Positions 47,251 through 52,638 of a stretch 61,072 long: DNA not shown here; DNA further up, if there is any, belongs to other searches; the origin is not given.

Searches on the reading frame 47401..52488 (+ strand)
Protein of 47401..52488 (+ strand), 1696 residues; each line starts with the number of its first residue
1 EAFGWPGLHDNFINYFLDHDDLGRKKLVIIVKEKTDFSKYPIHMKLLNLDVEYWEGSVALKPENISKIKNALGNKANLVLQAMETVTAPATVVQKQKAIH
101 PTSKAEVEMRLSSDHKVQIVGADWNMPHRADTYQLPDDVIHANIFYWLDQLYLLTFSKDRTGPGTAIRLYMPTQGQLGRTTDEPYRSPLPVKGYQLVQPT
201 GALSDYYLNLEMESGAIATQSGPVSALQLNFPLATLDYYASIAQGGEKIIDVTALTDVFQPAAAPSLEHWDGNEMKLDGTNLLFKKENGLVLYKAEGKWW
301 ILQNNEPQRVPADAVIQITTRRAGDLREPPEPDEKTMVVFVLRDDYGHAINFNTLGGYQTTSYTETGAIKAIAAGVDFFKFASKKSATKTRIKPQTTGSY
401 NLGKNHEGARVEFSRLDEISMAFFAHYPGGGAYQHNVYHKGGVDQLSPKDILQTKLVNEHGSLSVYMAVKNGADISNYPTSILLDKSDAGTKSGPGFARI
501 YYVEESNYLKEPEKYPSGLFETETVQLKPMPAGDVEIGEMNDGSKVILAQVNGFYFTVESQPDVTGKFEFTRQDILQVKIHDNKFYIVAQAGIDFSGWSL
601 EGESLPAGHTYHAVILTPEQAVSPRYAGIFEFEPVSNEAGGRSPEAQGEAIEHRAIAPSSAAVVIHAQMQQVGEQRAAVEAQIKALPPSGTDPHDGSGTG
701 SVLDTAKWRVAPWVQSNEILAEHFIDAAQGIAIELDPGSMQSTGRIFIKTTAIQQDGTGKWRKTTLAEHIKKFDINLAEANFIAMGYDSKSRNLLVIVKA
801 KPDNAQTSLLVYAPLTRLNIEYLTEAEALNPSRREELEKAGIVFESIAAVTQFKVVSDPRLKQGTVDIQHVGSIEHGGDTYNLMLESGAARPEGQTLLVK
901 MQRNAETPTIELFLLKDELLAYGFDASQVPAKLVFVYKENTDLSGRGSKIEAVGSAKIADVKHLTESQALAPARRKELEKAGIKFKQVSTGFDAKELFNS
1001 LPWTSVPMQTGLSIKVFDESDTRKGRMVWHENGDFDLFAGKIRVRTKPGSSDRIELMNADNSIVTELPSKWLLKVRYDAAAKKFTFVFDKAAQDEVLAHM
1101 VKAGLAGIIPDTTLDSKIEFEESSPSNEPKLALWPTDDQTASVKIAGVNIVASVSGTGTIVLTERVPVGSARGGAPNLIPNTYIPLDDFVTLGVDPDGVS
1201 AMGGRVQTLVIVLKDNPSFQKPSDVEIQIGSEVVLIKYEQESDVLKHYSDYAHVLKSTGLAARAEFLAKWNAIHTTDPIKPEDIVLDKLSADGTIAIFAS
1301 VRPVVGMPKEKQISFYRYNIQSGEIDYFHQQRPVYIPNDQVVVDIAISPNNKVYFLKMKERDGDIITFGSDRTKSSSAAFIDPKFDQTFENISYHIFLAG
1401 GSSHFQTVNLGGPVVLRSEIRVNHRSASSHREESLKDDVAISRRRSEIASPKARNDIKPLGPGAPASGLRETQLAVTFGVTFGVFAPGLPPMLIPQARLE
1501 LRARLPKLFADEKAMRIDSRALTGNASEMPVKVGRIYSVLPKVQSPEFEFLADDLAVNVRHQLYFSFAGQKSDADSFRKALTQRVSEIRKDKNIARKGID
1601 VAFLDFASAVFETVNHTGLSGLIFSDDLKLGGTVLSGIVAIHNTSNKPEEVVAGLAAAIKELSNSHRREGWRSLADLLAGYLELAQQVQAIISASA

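Call 81: search_protein_families(library=pfam, proteins=[window:47401-52488:+], max_evalue=1)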
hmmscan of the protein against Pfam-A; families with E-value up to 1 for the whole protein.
window:47401-52488:+ (1696 aa): 1 family
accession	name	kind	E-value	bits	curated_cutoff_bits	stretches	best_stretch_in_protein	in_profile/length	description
PF23890.1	DUF7242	-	0.047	13.6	27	1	760-872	50-157/248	Family of unknown function (DUF7242)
